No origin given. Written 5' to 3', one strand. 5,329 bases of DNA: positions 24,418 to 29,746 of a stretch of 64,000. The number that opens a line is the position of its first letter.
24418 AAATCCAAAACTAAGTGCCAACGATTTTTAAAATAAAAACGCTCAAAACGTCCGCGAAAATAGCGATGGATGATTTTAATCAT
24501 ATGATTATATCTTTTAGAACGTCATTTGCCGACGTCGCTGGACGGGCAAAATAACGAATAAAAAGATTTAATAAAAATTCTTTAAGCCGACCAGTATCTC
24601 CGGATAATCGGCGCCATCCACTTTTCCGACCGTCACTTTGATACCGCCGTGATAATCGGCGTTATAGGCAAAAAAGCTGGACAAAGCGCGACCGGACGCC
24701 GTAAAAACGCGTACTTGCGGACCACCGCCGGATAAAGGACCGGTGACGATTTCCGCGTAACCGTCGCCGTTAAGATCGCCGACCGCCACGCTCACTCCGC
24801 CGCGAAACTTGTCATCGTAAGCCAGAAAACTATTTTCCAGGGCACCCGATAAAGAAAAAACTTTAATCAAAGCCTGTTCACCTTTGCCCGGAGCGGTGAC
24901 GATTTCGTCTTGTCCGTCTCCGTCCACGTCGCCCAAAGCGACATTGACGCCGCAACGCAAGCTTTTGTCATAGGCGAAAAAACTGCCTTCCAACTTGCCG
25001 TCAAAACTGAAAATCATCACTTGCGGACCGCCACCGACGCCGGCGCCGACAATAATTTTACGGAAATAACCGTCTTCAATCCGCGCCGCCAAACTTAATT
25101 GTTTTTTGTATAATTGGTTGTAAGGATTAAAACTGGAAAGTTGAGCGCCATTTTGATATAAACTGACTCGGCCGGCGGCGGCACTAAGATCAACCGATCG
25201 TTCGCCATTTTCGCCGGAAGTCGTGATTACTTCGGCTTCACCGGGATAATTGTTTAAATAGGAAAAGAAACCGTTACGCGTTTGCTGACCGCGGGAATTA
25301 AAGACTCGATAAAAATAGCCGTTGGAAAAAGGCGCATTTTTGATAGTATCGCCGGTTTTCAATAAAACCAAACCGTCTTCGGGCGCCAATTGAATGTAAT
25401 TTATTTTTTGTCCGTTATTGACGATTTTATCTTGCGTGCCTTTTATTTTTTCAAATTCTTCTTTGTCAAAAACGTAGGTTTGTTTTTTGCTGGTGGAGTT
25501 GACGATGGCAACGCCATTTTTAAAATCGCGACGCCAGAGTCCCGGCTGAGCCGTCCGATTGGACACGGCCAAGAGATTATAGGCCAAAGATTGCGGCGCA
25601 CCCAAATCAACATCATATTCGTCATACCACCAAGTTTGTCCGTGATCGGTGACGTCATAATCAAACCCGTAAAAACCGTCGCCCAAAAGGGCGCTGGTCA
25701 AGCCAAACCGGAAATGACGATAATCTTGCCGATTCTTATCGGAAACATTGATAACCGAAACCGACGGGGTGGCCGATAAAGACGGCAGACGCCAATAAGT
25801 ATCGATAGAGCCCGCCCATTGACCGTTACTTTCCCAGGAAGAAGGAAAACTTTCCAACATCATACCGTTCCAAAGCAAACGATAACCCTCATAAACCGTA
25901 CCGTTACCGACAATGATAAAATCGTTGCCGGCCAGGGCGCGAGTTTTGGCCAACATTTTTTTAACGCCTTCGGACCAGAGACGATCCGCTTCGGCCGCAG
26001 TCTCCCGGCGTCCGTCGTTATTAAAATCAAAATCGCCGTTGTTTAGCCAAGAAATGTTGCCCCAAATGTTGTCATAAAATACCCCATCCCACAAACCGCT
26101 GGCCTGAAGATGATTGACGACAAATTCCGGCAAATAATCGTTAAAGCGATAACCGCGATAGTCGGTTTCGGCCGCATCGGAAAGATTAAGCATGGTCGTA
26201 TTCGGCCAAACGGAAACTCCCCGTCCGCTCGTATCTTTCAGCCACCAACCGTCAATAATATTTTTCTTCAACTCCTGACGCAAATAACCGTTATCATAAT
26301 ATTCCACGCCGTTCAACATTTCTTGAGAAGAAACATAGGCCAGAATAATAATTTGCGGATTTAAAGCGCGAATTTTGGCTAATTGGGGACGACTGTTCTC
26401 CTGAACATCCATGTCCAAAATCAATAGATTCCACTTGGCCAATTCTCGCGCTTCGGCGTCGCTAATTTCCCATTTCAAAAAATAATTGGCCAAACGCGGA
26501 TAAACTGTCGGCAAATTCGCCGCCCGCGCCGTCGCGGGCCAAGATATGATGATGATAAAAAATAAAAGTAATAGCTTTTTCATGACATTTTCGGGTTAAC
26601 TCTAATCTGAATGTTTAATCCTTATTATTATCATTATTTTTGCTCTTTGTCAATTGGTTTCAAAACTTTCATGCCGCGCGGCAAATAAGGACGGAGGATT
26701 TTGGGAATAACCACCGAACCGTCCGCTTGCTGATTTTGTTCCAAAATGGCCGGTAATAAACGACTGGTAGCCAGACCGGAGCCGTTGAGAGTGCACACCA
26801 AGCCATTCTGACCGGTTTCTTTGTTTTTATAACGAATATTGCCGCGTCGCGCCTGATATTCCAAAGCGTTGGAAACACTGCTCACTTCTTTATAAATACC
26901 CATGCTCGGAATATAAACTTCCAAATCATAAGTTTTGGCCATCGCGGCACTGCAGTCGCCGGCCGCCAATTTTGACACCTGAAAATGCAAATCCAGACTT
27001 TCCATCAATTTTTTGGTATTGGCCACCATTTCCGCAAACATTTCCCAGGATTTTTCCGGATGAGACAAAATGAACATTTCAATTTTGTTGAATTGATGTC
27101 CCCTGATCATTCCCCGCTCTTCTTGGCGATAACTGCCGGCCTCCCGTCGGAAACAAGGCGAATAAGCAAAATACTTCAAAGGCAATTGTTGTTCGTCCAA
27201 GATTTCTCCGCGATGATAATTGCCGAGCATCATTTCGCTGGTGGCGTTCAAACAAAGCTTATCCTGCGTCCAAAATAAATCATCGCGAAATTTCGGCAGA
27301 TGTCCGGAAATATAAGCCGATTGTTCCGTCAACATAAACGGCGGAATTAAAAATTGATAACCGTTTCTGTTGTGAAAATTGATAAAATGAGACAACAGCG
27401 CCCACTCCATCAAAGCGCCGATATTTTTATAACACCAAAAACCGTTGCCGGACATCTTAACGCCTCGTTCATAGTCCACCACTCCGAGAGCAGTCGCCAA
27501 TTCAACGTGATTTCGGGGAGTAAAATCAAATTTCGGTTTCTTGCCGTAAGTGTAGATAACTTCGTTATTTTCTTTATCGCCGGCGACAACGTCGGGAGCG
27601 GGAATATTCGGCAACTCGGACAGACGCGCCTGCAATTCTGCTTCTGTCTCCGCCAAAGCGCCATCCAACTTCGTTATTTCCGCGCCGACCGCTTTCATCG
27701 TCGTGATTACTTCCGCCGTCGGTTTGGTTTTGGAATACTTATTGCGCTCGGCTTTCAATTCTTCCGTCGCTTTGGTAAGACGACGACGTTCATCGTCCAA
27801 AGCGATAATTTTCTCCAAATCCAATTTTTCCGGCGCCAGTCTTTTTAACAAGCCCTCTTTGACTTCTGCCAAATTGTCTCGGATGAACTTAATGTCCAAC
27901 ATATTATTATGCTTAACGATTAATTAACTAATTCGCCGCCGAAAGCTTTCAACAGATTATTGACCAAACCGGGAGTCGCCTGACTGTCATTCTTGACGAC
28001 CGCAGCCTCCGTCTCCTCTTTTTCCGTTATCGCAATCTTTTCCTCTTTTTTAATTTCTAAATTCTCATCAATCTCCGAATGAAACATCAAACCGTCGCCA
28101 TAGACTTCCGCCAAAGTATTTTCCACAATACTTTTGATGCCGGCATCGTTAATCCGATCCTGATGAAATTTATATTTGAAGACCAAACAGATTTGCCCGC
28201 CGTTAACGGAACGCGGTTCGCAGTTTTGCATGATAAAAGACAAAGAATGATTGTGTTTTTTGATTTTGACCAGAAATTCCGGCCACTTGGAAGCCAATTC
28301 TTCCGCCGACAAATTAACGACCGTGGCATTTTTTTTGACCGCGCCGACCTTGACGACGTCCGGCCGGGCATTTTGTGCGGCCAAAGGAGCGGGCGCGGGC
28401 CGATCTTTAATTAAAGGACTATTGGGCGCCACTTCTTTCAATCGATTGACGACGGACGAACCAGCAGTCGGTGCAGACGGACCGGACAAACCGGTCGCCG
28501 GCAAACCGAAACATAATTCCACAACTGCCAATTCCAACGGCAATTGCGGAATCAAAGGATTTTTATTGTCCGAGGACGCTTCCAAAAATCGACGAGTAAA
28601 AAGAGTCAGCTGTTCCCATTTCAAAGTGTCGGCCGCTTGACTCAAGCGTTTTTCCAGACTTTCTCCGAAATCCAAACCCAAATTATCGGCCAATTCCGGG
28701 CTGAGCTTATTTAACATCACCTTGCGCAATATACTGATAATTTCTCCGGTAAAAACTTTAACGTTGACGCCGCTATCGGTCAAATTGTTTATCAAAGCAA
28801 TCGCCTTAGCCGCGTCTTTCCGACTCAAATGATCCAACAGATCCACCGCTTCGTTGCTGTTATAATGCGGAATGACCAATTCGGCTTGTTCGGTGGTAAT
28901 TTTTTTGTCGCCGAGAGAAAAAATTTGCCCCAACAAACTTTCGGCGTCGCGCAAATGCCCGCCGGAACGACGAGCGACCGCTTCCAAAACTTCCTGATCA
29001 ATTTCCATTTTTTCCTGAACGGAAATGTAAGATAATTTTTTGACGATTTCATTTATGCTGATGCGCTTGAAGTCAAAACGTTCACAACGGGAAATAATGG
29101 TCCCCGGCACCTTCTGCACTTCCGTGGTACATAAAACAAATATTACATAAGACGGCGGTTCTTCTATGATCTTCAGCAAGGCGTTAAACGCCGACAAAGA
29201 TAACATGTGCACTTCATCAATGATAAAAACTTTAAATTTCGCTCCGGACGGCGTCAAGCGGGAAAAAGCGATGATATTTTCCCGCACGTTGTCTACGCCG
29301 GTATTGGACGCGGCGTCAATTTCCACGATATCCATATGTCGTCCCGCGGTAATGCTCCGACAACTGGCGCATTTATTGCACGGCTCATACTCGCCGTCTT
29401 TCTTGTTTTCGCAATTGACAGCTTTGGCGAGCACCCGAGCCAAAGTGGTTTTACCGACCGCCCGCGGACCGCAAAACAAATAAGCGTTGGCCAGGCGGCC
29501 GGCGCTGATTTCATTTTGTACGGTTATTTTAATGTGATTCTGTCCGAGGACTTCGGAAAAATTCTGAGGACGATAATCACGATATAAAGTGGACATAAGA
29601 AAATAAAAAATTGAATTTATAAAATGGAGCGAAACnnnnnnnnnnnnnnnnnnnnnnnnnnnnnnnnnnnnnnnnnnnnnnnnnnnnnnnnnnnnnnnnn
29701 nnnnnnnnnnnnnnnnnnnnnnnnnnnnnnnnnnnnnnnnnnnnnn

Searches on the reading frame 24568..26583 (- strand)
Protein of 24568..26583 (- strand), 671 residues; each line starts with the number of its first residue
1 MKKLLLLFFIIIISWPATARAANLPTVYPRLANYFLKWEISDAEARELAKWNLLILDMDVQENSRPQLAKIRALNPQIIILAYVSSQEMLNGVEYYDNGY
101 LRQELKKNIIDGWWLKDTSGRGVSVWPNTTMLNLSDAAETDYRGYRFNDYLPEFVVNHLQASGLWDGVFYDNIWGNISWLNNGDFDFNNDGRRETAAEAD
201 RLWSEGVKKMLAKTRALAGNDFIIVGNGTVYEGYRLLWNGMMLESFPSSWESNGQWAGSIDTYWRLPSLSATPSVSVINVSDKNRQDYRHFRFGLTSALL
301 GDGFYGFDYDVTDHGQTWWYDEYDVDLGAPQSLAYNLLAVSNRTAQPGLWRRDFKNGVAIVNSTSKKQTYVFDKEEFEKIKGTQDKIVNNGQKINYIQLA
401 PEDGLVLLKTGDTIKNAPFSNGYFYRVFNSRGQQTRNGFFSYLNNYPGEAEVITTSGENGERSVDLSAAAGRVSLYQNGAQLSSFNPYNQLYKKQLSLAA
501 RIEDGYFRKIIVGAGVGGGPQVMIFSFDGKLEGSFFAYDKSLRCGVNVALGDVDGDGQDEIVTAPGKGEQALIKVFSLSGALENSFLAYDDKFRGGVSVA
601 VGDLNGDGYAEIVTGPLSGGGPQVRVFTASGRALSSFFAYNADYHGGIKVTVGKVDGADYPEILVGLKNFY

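Call 15: search_protein_families(library=pfam, proteins=[window:24568-26583:-], max_evalue=0.001)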
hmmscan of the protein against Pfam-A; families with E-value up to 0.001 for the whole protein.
window:24568-26583:- (671 aa): 3 families
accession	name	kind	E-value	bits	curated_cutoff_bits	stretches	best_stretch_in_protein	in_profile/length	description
PF14885.12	GHL15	-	1.5e-29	104.2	27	1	72-358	1-271/271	Hypothetical glycosyl hydrolase family 15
PF01839.29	FG-GAP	-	3.6e-09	36.8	22.1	1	596-615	2-21/37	FG-GAP repeat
PF13517.12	FG-GAP_3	-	6.6e-06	27.1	26.9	1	552-613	1-60/61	FG-GAP-like repeat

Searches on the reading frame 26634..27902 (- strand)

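Call 15: search_protein_families(library=pfam, proteins=[window:26634-27902:-], max_evalue=0.001)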
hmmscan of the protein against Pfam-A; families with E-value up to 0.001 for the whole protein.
window:26634-27902:- (422 aa): 2 families
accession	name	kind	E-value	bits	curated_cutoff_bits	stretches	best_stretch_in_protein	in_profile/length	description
PF00587.30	tRNA-synt_2b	-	4.7e-34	118.4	29.3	1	213-390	8-179/179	tRNA synthetase class II core domain (G, H, P, S and T)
PF02403.27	Seryl_tRNA_N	-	3.8e-20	72.6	28.2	1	1-101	1-108/108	Seryl-tRNA synthetase N-terminal domain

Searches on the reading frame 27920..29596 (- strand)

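Call 43: search_protein_families(library=pfam, proteins=[window:27920-29596:-], max_evalue=0.0001)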
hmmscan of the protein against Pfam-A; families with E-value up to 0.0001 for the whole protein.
window:27920-29596:- (558 aa): 8 families
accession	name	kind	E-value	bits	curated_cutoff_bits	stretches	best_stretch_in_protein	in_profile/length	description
PF13177.12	DNA_pol3_delta2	-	1.4e-42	145.9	27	1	19-179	2-160/161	DNA polymerase III, delta subunit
PF00004.35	AAA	-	8.2e-12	46.1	21.2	1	40-174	2-126/131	ATPase family associated with various cellular activities (AAA)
PF12169.13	DNA_pol3_gamma3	-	9.1e-11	42.2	24.4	1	248-363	16-129/143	DNA polymerase III subunits gamma and tau domain III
PF22608.2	DNAX_ATPase_lid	-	2.1e-06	27.9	27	1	183-230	1-48/49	DNA polymerase III clamp loader subunit, ATPase lid domain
PF05496.18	RuvB_N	-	3.1e-06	27.5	27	1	9-65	2-62/159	Holliday junction DNA helicase RuvB P-loop domain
PF07728.20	AAA_5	-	9.1e-06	26.2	22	1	40-146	3-92/139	AAA domain (dynein-related subfamily)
PF20964.2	DnaX_C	-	1.1e-05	25.8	26.2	1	428-532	6-107/113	DNA polymerase III subunit tau, C-terminal domain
PF13401.12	AAA_22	-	2.9e-05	24.8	27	0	37-155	6-122/130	AAA domain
